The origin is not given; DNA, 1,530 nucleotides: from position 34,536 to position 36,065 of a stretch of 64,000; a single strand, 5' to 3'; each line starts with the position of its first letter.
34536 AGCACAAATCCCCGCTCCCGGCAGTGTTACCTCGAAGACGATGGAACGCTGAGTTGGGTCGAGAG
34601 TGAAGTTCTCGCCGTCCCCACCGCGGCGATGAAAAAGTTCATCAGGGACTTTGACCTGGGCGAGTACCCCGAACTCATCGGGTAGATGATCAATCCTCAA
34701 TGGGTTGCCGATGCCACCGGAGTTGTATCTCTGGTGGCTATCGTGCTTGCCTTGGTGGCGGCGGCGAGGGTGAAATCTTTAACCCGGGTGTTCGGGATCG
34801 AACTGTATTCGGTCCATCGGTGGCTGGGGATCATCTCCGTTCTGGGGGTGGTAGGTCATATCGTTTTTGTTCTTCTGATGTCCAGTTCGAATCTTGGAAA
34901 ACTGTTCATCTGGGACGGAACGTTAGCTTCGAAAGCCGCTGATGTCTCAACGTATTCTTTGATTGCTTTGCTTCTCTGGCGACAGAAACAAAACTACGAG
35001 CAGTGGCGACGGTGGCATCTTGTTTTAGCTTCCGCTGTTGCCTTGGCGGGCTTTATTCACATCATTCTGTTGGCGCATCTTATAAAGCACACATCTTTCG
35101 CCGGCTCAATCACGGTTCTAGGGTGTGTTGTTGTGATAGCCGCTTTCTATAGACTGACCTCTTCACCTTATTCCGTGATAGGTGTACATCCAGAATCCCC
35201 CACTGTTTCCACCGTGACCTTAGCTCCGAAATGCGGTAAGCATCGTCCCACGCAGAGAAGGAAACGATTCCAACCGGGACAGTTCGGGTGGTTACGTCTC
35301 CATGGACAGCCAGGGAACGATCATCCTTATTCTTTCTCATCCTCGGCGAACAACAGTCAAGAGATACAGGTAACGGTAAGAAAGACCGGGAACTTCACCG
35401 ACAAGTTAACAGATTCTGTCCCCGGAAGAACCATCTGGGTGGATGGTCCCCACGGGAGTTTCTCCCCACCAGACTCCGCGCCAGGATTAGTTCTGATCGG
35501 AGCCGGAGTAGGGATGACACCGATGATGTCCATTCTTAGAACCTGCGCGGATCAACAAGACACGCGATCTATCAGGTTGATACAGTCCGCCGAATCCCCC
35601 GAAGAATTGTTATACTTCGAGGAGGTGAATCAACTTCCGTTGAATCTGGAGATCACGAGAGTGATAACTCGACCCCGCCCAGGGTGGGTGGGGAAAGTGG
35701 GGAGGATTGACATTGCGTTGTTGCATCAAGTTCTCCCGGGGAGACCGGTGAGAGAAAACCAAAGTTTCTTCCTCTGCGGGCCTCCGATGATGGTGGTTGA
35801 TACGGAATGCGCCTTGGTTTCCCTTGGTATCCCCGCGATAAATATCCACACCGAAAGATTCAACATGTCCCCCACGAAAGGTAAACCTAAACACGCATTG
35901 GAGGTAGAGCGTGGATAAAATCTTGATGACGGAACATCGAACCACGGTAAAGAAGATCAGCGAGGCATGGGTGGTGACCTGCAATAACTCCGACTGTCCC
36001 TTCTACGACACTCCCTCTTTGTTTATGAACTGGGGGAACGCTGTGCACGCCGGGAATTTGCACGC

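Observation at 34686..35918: Phage-borne NOX/ferric-reductase-like transmembrane flavohaemoprotein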

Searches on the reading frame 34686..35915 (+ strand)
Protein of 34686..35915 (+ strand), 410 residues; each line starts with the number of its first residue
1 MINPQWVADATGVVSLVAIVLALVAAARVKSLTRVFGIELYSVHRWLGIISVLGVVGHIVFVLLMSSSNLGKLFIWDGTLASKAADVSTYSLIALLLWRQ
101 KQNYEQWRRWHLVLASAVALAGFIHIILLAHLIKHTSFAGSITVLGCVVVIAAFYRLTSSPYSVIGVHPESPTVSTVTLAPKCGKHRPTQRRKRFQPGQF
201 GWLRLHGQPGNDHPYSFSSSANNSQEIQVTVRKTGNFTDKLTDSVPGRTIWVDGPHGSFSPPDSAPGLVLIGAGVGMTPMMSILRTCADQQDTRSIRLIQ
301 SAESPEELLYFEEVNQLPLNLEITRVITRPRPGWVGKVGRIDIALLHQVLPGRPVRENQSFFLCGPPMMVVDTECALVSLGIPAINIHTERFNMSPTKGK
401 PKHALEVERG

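Call 3: search_protein_families(library=pfam, proteins=[window:34686-35915:+], max_evalue=1)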
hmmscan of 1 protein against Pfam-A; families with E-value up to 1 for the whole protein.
window:34686-35915:+ (410 aa): 8 families
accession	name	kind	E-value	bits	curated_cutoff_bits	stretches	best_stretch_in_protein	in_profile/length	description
PF00175.26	NAD_binding_1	-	6.6e-16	59.4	22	1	270-372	1-106/109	Oxidoreductase NAD-binding domain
PF01794.25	Ferric_reduct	-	7e-07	29.8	28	1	11-121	1-120/121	Ferric reductase like transmembrane component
PF08030.17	NAD_binding_6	-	1.3e-05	25.8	22.2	1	268-313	4-54/156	Ferric reductase NAD binding domain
PF00970.30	FAD_binding_6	-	0.0013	19.4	21.1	1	193-259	28-97/99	Oxidoreductase FAD-binding domain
PF08022.18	FAD_binding_8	-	0.0023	18.5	22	1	192-245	27-82/109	FAD-binding domain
PF14358.11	DUF4405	-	0.02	15.8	26.7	1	100-128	38-64/66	Domain of unknown function (DUF4405)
PF10326.15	7TM_GPCR_Str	-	0.041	13.7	22.4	1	41-124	123-207/307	Serpentine type 7TM GPCR chemoreceptor Str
PF04547.17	Anoctamin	-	0.56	9.5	28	1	29-133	369-441/460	Calcium-activated chloride channel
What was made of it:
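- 34686..35918 (+): Gene for the 410-aa NOX-like (FRD + FNR) flavocytochrome. Pfam domains from call 3.
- On FRD superfamily (Pfam PF01794 Ferric_reduct): Residues 11-121 match profile positions 1-120 of 121 (call 3).
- On FNR-like dehydrogenase module (PF00175 NAD_binding_1, PF00970/PF08022 FAD binding): FAD_binding_6 (19.4 against 21.1) and FAD_binding_8 (18.5 against 22) fall just below threshold (call 3).
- Checked: The FAD_binding_6/8 matches at 192-259 are just below cut-off (call 3).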

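Call 4: search_protein_families(library=ncbifam, proteins=[window:34686-35915:+], max_evalue=1)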
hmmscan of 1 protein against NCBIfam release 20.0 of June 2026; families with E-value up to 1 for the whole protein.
window:34686-35915:+ (410 aa): 25 families
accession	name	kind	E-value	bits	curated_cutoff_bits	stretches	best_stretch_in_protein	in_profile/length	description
TIGR02160.1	PA_CoA_Oxy5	hypoth_equivalog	6.1e-23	81.2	420.8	1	191-405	29-255/352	1,2-phenylacetyl-CoA epoxidase subunit PaaE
NF045803.1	MethMoxFADbindMmoC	equivalog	8.7e-23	80.6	500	1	179-393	124-341/343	aromatic/alkene monooxygenase hydroxylase FAD-binding subunit MmoC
NF009805.0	PRK13289.1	equivalog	7.1e-22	77.9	432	1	162-393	157-393/399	NO-inducible flavohemoprotein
NF007964.0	PRK10684.1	equivalog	2.2e-18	66.3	383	1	193-396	35-241/333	NADH oxidoreductase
NF040810.1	BenC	equivalog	1.9e-17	63.5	430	1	190-394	129-332/333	benzoate 1,2-dioxygenase electron transfer component BenC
NF006220.0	PRK08345.1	subfamily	1.7e-16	60.3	395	1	191-370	39-229/294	cytochrome-c3 hydrogenase subunit gamma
NF058606.1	GlBtMonoRdsGbcB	equivalog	6.5e-16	58.2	500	1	195-400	43-255/362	glycine betaine monooxygenase reductase subunit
NF008822.0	PRK11872.1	equivalog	2.3e-15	56.4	402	1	190-396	132-339/341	anthranilate 1,2-dioxygenase electron transfer component AntC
NF040835.1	sulfhyd_HydG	equivalog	4.2e-15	55.8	650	1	193-389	48-245/292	NADPH-dependent hydrogenase/sulfhydrogenase 1 subunit gamma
TIGR01941.1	nqrF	equivalog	8.5e-15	54.6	295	1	243-389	248-400/405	NADH:ubiquinone reductase (Na(+)-transporting) subunit F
NF000796.0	PRK00054.1-1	equivalog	3e-14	52.9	224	1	191-370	25-182/254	dihydroorotate dehydrogenase electron transfer subunit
TIGR02911.1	sulfite_red_B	equivalog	1.3e-11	44.1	288.6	1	212-401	46-234/261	anaerobic sulfite reductase subunit AsrB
NF005963.0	PRK08051.1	equivalog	4.4e-11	42.5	230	1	192-369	28-206/233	NAD(P)H-flavin reductase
NF040830.1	sulfhyd_ShyC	equivalog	5e-11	42.3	600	1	191-317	35-160/288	NAD(P)-dependent hydrogenase/sulfhydrogenase 2 subunit gamma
NF052252.1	flav_redu_LuxG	exception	1.3e-08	34.3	340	1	194-376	27-212/232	flavin mononucleotide reductase LuxG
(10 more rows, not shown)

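Call 5: search_protein_families(library=phrogs, proteins=[window:34686-35915:+], max_evalue=1)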
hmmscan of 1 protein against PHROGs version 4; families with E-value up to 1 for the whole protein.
window:34686-35915:+ (410 aa): 0 families

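Call 6: search_solved_structures(query=window:34686-35915:+, max_evalue=1, show_alignments=3)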
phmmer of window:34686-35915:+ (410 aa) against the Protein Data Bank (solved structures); distinct sequences matched with E-value up to 1: 84 (the best 60 are shown).
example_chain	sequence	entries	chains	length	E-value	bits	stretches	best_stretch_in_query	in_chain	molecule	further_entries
1tvc_A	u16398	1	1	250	3.7e-16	62.3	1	190-393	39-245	METHANE MONOOXYGENASE COMPONENT C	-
9nez_C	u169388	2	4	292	8e-16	61.2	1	192-388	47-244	Sulfhydrogenase 1 subunit gamma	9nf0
7qu3_A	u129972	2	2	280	2.5e-15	59.6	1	242-391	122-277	Na(+)-translocating NADH-quinone reductase subunit F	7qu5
7qty_A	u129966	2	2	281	3e-14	56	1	243-390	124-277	Na(+)-translocating NADH-quinone reductase subunit F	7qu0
8qt6_A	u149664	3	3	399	5.5e-14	55.1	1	15-286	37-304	FAD-binding FR-type domain-containing protein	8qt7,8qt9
8qta_A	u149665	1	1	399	5.6e-14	55.1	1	15-286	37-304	FAD-binding FR-type domain-containing protein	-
8qq7_A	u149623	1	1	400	5.6e-14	55.1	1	15-286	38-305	FAD-binding FR-type domain-containing protein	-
7rom_A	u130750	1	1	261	2.4e-12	49.8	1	214-382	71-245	NADH-cytochrome b5 reductase 1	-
7c3a_A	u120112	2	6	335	5.5e-12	48.6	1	193-392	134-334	Ferredoxin reductase component of carbazole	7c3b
2eix_A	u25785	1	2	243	3.9e-11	45.8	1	226-381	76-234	NADH-cytochrome b5 reductase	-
2r6h_A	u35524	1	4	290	6.7e-11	45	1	242-385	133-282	NADH:ubiquinone oxidoreductase, Na translocating, F subunit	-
4u9u_A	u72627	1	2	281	7.8e-11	44.8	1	247-391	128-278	Na(+)-translocating NADH-quinone reductase subunit F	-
8ad4_A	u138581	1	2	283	7.9e-11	44.7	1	247-391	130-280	Na(+)-translocating NADH-quinone reductase subunit F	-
4uaj_A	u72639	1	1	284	8e-11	44.7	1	247-391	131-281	Na(+)-translocating NADH-quinone reductase subunit F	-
1gvh_A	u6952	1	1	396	1.3e-10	44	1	193-393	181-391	FLAVOHEMOPROTEIN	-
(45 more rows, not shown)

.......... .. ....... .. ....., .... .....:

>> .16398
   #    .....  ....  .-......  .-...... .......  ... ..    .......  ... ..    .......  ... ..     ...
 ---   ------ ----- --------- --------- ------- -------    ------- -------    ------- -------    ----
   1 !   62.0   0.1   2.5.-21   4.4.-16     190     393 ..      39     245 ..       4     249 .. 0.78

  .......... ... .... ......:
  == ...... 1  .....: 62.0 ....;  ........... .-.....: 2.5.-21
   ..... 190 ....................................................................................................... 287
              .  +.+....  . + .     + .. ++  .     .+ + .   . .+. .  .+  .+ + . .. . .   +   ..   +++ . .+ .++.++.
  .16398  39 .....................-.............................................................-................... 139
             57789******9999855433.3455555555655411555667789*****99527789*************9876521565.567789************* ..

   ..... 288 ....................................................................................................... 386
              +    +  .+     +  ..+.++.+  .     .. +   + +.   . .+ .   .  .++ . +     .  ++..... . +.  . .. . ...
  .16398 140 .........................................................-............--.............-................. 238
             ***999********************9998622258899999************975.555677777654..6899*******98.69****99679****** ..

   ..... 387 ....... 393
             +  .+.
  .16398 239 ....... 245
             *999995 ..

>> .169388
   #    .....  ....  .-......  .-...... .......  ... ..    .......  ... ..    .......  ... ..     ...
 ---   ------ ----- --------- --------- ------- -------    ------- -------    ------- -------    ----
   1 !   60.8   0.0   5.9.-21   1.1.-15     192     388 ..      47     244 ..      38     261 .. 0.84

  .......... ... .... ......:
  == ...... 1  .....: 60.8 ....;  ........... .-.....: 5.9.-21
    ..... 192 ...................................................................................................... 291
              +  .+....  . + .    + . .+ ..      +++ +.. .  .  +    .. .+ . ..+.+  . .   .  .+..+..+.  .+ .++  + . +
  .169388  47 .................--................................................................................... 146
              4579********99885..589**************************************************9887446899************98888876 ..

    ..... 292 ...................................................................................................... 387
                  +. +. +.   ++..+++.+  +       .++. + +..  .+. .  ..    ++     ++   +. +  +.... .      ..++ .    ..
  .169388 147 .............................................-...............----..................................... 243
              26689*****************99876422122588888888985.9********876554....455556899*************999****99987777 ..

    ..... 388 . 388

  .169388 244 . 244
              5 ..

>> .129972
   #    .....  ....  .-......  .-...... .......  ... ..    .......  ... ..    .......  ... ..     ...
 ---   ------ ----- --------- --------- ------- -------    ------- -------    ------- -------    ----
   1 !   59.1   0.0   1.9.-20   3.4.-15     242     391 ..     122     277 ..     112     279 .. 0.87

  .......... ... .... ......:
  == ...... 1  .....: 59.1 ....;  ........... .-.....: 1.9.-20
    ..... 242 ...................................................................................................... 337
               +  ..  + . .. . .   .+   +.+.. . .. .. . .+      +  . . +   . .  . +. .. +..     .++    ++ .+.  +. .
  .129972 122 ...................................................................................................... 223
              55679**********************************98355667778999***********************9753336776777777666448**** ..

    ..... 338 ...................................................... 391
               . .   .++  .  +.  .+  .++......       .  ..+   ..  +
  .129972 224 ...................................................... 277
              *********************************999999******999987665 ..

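Call 8: search_dna_similar(query=window:34686-35915:+, collection=phages, mode=protein, max_evalue=0.001)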
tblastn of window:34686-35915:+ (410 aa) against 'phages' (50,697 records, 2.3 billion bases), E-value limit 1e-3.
Records with a match: 11; places in all: 13; records where one place covers at least 80% of the query: 0.
Best place of each record, by identity: <60% 11.
By first word of the organism name: Acinetobacter 6; Bacteriophage 3; Vibrio 1; Escherichia 1.
By host as written in the record: - 9; Vibrio parahaemolyticus 1; Escherichia coli O157:H7 ATCC 43895 1.
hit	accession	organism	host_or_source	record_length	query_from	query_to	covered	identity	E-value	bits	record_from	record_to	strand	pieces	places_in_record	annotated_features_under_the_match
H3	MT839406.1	Bacteriophage sp.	human fecal samples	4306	162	392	56%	25.6%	3e-5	52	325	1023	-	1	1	record has no annotation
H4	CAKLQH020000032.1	Acinetobacter phage MD-2021a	not known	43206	163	392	56%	25.1%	6e-7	58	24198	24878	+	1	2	benC_1: benzoate 1,2-dioxygenase ferredoxin reductase subunit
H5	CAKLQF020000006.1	Acinetobacter phage MD-2021a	not known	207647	163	392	56%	25.1%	6e-7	58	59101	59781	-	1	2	benC_2: benzoate 1,2-dioxygenase ferredoxin reductase subunit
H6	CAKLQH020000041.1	Acinetobacter phage MD-2021a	not known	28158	194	397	50%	26.5%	8e-11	70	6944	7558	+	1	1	antC: putative oxidoreductase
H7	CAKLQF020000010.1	Acinetobacter phage MD-2021a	not known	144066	194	397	50%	26.5%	8e-11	70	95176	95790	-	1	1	antC: putative oxidoreductase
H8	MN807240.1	Vibrio phage VP-HS15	Vibrio parahaemolyticus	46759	215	408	47%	26.9%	8e-14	79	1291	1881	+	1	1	hypothetical protein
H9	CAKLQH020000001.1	Acinetobacter phage MD-2021a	not known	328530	215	404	46%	25.9%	5e-8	61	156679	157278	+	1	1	paaJ_1: subunit of the phenylacetly-CoA oxygenase/reductase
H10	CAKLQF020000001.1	Acinetobacter phage MD-2021a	not known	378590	215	404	46%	25.9%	5e-8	61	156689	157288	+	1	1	paaJ_1: subunit of the phenylacetly-CoA oxygenase/reductase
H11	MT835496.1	Bacteriophage sp.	human fecal samples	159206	215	393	44%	27.0%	7e-7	57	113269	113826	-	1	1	record has no annotation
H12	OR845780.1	Escherichia phage ECO95 1-6-1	Escherichia coli O157:H7 ATCC 43895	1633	167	321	38%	26.4%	3e-9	64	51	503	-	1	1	record has no annotation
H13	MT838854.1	Bacteriophage sp.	human fecal samples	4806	246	392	36%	25.6%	2e-5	53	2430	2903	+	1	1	record has no annotation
